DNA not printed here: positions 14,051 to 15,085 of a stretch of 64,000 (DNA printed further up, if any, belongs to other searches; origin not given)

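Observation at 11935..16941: Decayed operon of unfamiliar architecture: thymidine-phosphorylase-fold protein, kinase-P-loop NTPase fusion and a Csa3/CARF-like Rossmann protein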

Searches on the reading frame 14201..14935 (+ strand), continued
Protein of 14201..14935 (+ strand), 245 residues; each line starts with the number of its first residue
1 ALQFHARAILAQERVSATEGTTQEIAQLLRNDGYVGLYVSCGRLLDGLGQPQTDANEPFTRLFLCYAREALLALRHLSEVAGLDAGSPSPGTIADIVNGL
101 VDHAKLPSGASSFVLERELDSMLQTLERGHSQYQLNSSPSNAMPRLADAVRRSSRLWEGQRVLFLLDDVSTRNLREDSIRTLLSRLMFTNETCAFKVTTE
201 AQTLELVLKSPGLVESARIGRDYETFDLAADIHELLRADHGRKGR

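Call 80: search_protein_representatives(protein=P0127)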
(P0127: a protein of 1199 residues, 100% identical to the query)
Query: 1199 residues. Proteins with E-value up to 0.001 (for the whole library): 963; up to 1e-10: 381; up to 1e-30: 221. The best 150 are listed.
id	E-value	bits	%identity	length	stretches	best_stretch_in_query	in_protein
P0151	0.0e+00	1371.3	57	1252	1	1-1191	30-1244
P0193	0.0e+00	1080.5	49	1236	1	2-1197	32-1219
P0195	0.0e+00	1075.8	49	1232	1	2-1191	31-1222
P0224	0.0e+00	1041.4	45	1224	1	2-1197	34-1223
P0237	0.0e+00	1034.8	46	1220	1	2-1193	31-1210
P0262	0.0e+00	1024.5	46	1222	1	2-1193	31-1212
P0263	0.0e+00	1013.7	46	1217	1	23-1194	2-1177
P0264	5.0e-299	1011.3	44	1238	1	2-1195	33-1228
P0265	1.9e-298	1009.4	46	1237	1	2-1194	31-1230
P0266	8.4e-298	1007.3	45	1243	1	3-1198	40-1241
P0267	1.8e-296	1002.8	47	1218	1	2-1195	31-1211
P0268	2.2e-296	1002.5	46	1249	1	2-1193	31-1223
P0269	1.2e-294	996.9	44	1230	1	2-1193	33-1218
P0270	1.4e-284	963.4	44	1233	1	2-1196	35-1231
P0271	7.6e-282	954.4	43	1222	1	2-1197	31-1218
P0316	3.2e-191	654.3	36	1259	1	3-1186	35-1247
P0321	2.2e-181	621.8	36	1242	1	16-1186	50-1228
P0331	8.2e-149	513.9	33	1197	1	3-1192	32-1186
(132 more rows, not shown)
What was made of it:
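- There are 221 representatives at 50% identity with E<=1e-30, and the full-length matches among the 150 listed align colinearly over nearly the whole query (call 80).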

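Call 81: predict_structure(alignment_id=A3)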
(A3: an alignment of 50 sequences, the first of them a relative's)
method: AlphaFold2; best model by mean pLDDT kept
length: 1199 residues; sequences in the alignment: 50
mean_pLDDT: 81.4   pTM: 0.73
mean pLDDT of the five models: 81.4, 79.6, 78.3, 77.6, 77.3
residues with pLDDT >= 90: 443; 70-90: 557; 50-70: 106; < 50: 93
segments of 3 or more residues with pLDDT < 50: 185-195, 242-244, 343-347, 750-763, 816-874
pLDDT, mean of each block of 10 residues (from residue 1): 73 88 80 88 90 82 86 89 91 90 90 80 88 91 77 88 76 87 50 57 88 75 83 80 62 85 74 70 74 87 89 84 90 87 58 91 84 60 87 94 86 88 95 84 84 82 93 96 93 78 72 86 83 57 68 85 79 91 88 94 91 74 89 86 91 88 93 88 81 92 89 87 83 82 73 41 67 90 86 91 91 56 31 32 33 34 29 56 93 90 92 95 92 91 92 84 73 94 92 92 93 88 82 85 80 70 93 83 91 94 81 85 93 85 90 95 90 90 91 89
secondary structure, 60 per line:
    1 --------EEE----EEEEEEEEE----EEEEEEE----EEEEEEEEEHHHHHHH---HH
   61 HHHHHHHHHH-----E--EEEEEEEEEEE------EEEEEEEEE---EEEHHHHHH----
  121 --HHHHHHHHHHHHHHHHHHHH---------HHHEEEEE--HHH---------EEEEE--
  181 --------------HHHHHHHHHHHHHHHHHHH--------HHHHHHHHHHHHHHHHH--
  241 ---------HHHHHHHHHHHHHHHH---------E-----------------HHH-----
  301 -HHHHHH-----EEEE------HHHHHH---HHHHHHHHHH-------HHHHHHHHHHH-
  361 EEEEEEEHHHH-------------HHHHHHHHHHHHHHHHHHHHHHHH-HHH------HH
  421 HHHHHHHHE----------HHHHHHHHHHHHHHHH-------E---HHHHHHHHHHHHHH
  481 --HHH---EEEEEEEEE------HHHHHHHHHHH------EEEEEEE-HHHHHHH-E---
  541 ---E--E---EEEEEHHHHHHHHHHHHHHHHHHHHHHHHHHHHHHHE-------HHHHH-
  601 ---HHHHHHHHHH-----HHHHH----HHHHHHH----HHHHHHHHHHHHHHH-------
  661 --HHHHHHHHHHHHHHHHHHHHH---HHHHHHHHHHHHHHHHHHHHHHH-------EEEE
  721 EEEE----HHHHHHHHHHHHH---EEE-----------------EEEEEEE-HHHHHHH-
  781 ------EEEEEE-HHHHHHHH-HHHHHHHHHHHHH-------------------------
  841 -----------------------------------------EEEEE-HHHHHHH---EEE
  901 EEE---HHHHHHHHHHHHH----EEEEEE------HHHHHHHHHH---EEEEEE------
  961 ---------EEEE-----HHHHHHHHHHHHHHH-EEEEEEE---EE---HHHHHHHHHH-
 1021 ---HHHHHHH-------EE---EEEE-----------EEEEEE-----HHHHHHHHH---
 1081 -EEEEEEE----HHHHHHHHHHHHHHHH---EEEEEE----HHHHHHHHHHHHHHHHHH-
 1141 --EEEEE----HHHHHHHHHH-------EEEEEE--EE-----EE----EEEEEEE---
elements in order (helices of 4 or more, strands of 3 or more residues): E9-11 E16-24 E29-35 E40-48 H49-55 H59-70 E79-89 E96-104 E108-110 H111-116 H123-142 E155-159 E174-178 H195-213 H222-238 H250-265 H302-307 E313-316 H323-328 H332-341 H349-359 E361-367 H368-371 H385-408 H419-428 H440-455 H467-480 E489-497 H504-514 E521-527 H529-535 E551-555 H556-586 H595-599 H604-613 H619-623 H628-634 H639-653 H663-683 H687-709 E717-724 H729-741 E745-747 E765-771 H773-779 E787-792 H794-801 H803-815 E882-886 H888-894 E898-903 H907-919 E924-929 H936-945 E949-954 E970-973 H979-993 E995-1001 H1010-1019 H1024-1030 E1043-1046 E1058-1063 H1069-1077 E1082-1088 H1093-1108 E1112-1117 H1122-1139 E1143-1147 H1152-1161 E1169-1174 E1190-1196

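Call 84: fold_search(model_id=the predicted structure, library=pdb)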
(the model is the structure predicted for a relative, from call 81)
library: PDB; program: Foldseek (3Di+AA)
matches with E <= 10: 1999; with E <= 0.001: 1971
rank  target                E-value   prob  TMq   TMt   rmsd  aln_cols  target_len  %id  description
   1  2fum_D                6.2e-09  1.00  0.15  0.59   7.3       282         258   18  Catalytic domain of protein kinase PknB from Mycobacterium tuberculosis in complex with mitoxantrone (released 2006-08-01)
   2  3ork                  8.6e-09  1.00  0.15  0.56   7.8       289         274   15  Mycobacterium tuberculosis PknB kinase domain L33D mutant (crystal form 2) (released 2010-12-15)
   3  3ort                  9.4e-09  1.00  0.15  0.53   8.5       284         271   16  Mycobacterium tuberculosis PknB kinase domain L33D mutant (crystal form 6) (released 2010-12-15)
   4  1mru_A                9.8e-09  1.00  0.15  0.57   6.8       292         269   18  Intracellular Ser/Thr protein kinase domain of Mycobacterium tuberculosis PknB. (released 2003-02-11)
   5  1o6y                  1.1e-08  1.00  0.15  0.59   7.7       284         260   17  Catalytic domain of PknB kinase from Mycobacterium tuberculosis (released 2003-01-30)
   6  3f61                  1.2e-08  1.00  0.15  0.54   7.7       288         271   17  Crystal Structure of M. tuberculosis PknB Leu33Asp/Val222Asp double mutant in complex with ADP (released 2008-12-02)
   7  6b2p                  1.2e-08  1.00  0.15  0.58   8.0       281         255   18  Dual Inhibition of the Essential Protein Kinases A and B in Mycobacterium tuberculosis (released 2018-02-14)
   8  4zts                  1.3e-08  1.00  0.13  0.52   9.0       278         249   16  Human Aurora A catalytic domain bound to FK1142 (released 2016-07-20)
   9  3orm                  1.3e-08  1.00  0.13  0.49  10.6       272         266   15  Mycobacterium tuberculosis PknB kinase domain D76A mutant (released 2010-12-15)
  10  5u94                  1.4e-08  1.00  0.15  0.57   7.2       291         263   18  Crystal structure of the Mycobacterium tuberculosis PASTA kinase PknB in complex with the potential theraputic kinase in (released 2017-12-20)
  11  3f69_A                1.5e-08  1.00  0.16  0.58   6.7       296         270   16  Crystal structure of the Mycobacterium tuberculosis PknB mutant kinase domain in complex with KT5720 (released 2008-12-02)
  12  3oro                  1.6e-08  1.00  0.14  0.52   7.8       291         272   17  Mycobacterium tuberculosis PknB kinase domain L33D mutant (crystal form 4) (released 2010-12-15)
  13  4o0w                  1.6e-08  1.00  0.14  0.52   9.4       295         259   17  Crystal structures of human kinase Aurora A (released 2014-12-17)
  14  3ori_A                2.0e-08  1.00  0.15  0.56   7.0       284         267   17  Mycobacterium tuberculosis PknB kinase domain L33D mutant (crystal form 1) (released 2010-12-15)
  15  3coh_A                2.1e-08  1.00  0.14  0.53   8.8       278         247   17  Crystal structure of Aurora-A in complex with a pentacyclic inhibitor (released 2009-02-17)
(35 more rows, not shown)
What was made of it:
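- On CARF_STK_AAA (CARF6) family: Foldseek hits PknB (call 84).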

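Call 96: search_protein_families(library=padloc, alignment_id=A6, max_evalue=0.00001)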
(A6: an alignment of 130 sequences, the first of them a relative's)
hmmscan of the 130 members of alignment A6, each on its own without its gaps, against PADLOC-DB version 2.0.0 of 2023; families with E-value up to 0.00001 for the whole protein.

A. member 1, L056:8880-9851:+ (323 aa): 1 family
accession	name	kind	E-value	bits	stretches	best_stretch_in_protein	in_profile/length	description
PDLC04134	mad2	-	5.9e-11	39.9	1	144-272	276-400/492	mads_2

B. families by the number of members that match (of 130 scanned): 214 families (the first 25 are shown)
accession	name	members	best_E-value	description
PDLC03419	REase_II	5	3.4e-31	Type II restriction enzyme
PDLC03485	REase_II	4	5.1e-29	Type II restriction enzyme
PDLC04140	mad8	3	1.7e-13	mads_8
PDLC02205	MzaC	2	4.7e-66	-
PDLC03802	RTasHel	2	6.4e-47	DRT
PDLC00114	GajB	2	2.7e-42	UrvD helicase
PDLC00117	GajB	2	5.4e-41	UrvD helicase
PDLC03202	Helicase_II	2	5.8e-39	Type II helicase domain protein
PDLC04149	HEC-04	2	6.7e-35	-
PDLC02926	HTH_VI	2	1.4e-22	-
PDLC02914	ATPase-Toprim_I-B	2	1.6e-21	-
PDLC02980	AriA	2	4.5e-21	-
PDLC02979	AriA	2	7.4e-21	-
PDLC03878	NsnB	2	3.2e-19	-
PDLC04135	mad3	2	2.7e-17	mads_3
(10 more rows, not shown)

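Call 98: search_dna_similar(query=P0127, collection=plasmids, mode=protein, max_evalue=1e-20, max_rows=15)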
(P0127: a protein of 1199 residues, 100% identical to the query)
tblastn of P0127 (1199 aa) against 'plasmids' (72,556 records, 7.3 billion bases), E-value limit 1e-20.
Records with a match: 1; places in all: 1; records where one place covers at least 80% of the query: 1.
Best place of each record, by identity: <60% 1.
By first word of the organism name: Loktanella 1.
By predicted mobility (MOB-suite, as given by PLSDB): non-mobilizable 1.
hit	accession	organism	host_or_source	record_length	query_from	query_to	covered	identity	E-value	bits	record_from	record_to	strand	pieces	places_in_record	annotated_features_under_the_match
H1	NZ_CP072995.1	Loktanella salsilacus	-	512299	3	1195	99%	39.7%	0e+0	771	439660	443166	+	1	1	hypothetical protein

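Call 99: get_annotated_region(hit=H1, flank=9000)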
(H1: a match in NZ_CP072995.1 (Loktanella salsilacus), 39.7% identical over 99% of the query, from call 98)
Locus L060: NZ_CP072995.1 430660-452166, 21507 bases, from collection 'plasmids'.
description: Loktanella salsilacus strain 1A07899 plasmid plas1, complete sequence
organism: Loktanella salsilacus (NCBI taxid 195913)
taxonomy: Bacteria; Pseudomonadota; Alphaproteobacteria; Rhodobacterales; Roseobacteraceae; Loktanella; Loktanella salsilacus
host: -; source: -; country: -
typing (MOB-suite, as given by PLSDB): non-mobilizable
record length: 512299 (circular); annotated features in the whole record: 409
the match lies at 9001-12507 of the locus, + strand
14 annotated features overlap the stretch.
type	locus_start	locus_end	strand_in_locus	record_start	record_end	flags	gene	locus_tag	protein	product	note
CDS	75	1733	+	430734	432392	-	-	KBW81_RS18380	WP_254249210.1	recombinase family protein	GO:0006310 - DNA recombination [Evidence IEA]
CDS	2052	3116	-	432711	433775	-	-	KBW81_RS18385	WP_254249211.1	hypothetical protein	-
CDS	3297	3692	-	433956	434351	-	-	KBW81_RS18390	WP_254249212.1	hypothetical protein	-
CDS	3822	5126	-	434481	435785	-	-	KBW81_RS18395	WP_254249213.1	plasmid recombination protein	-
CDS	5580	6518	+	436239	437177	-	-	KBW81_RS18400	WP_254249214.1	hypothetical protein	-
CDS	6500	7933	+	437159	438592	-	-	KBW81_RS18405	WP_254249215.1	metallophosphoesterase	-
CDS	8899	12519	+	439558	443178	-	-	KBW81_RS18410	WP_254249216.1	hypothetical protein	-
CDS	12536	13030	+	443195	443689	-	-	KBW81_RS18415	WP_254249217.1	hypothetical protein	-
CDS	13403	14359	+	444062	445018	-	-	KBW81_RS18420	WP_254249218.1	DNA cytosine methyltransferase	-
CDS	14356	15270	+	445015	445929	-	-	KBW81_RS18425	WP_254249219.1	NaeI family type II restriction endonuclease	GO:0009307 - DNA restriction-modification system [Evidence IEA]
CDS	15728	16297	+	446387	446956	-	-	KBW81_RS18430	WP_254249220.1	hypothetical protein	-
CDS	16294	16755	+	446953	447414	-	-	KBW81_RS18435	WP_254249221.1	hypothetical protein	-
CDS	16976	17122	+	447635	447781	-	-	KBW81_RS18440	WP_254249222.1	hypothetical protein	-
CDS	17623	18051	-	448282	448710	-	-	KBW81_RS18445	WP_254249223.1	hypothetical protein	-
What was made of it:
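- On Type II restriction-modification (C5 MTase + REase ± Vsr): Some homologous loci have REase_II or NaeI-family genes (calls 96, 99).
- Some loci pair the Dcm with an ordinary type II REase, for example a NaeI-family enzyme (calls 96, 99).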

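Call 100: find_encoding_contigs(protein=P0089, flank=8000, max_places=1)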
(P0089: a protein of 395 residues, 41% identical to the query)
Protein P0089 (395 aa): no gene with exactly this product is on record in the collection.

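Call 101: find_encoding_contigs(protein=P0112, flank=8000, max_places=1)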
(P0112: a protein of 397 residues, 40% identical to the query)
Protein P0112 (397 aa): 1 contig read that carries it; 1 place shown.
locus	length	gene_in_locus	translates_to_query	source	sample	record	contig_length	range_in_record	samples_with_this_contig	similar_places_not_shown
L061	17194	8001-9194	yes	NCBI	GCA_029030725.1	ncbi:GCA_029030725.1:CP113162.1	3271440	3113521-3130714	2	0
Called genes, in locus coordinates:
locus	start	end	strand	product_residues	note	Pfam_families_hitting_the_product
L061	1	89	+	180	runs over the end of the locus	PF13356:Arm-DNA-bind_3, PF22022:Phage_int_M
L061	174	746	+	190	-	PF00589:Phage_integrase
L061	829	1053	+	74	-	-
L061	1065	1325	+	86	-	-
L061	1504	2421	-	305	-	-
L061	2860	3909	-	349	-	-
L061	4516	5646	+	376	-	PF20796:PDDEXK_13, PF22558:REase-ARP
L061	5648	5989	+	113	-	PF11171:DUF2958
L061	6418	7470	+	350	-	PF00145:DNA_methylase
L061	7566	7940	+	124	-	PF03852:Vsr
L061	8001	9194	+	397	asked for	-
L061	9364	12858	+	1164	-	PF24389:ORC-CDC6-like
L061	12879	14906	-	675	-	PF10593:Z1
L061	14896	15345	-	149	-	-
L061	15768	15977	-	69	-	PF13560:HTH_31, PF12844:HTH_19, PF13443:HTH_26 (weak), PF01381:HTH_3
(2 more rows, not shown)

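Call 102: find_encoding_contigs(protein=P0123, flank=8000, max_places=1)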
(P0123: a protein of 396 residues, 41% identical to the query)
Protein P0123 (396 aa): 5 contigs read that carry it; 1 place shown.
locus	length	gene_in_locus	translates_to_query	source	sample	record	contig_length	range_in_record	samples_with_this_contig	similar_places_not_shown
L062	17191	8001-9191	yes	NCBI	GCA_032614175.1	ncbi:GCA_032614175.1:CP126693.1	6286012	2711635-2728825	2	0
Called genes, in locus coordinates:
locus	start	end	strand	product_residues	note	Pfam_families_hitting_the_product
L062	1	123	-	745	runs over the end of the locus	PF20256:MoCoBD_2, PF02738:MoCoBD_1, PF20256:MoCoBD_2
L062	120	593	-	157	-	PF00111:Fer2, PF01799:Fer2_2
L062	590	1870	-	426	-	PF00034:Cytochrom_C (weak), PF13442:Cytochrome_CBB3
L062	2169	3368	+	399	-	PF00083:Sugar_tr (weak), PF07690:MFS_1, PF06779:MFS_4, PF07690:MFS_1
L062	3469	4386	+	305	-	PF00126:HTH_1, PF03466:LysR_substrate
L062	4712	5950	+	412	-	PF13356:Arm-DNA-bind_3, PF22022:Phage_int_M, PF00589:Phage_integrase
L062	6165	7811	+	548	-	-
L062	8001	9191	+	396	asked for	-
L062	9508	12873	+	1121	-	PF24389:ORC-CDC6-like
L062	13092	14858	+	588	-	PF02463:SMC_N (faint), PF13175:AAA_15, PF13476:AAA_23, PF13304:AAA_21, PF13175:AAA_15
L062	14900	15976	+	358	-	PF00145:DNA_methylase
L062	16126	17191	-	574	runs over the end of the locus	PF07514:TraI_2, PF07515:TraI_2_C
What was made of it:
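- Both further TP-like genes examined, taken from a search seeded with the TP-like protein, are followed by BIG (calls 101, 102).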

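Call 107: search_protein_families(library=pfam, alignment_id=A6, max_evalue=0.00001)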
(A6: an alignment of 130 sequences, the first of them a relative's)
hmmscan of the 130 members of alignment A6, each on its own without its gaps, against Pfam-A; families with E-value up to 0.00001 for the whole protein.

A. member 1, L056:8880-9851:+ (323 aa): 2 families
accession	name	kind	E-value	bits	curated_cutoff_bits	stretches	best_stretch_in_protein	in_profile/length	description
PF01596.23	Methyltransf_3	-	1.5e-35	122.8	22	1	137-307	22-193/204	O-methyltransferase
PF13578.12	Methyltransf_24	-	4e-11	44.2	26.3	1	164-269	1-105/105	Methyltransferase domain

B. families by the number of members that match (of 130 scanned): 72 families (the first 25 are shown)
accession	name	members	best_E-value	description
PF13589.12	HATPase_c_3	6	1.8e-33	Histidine kinase-, DNA gyrase B-, and HSP90-like ATPase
PF02518.31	HATPase_c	4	2.2e-15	Histidine kinase-, DNA gyrase B-, and HSP90-like ATPase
PF10593.14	Z1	2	1.3e-52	Z1 domain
PF07804.18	HipA_C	2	1.7e-50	HipA-like C-terminal domain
PF00239.26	Resolvase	2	2.4e-48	Resolvase, N terminal domain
PF01381.28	HTH_3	2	1.1e-29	Helix-turn-helix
PF13361.12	UvrD_C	2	1.5e-25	UvrD-like helicase C-terminal domain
PF13657.11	Couple_hipA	2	9.7e-25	HipA N-terminal domain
PF00589.27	Phage_integrase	2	2e-24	Phage integrase family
PF19192.6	Response_reg_2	2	2.6e-22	Response receiver domain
PF13304.12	AAA_21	2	4.3e-21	AAA domain, putative AbiEii toxin, Type IV TA system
PF09509.15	Hypoth_Ymh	2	7e-21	Protein of unknown function (Hypoth_ymh)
PF13175.12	AAA_15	2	1.5e-18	AAA ATPase domain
PF02463.25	SMC_N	2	5.4e-09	RecF/RecN/SMC N terminal domain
PF06808.19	DctM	1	6.9e-71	Tripartite ATP-independent periplasmic transporter, DctM component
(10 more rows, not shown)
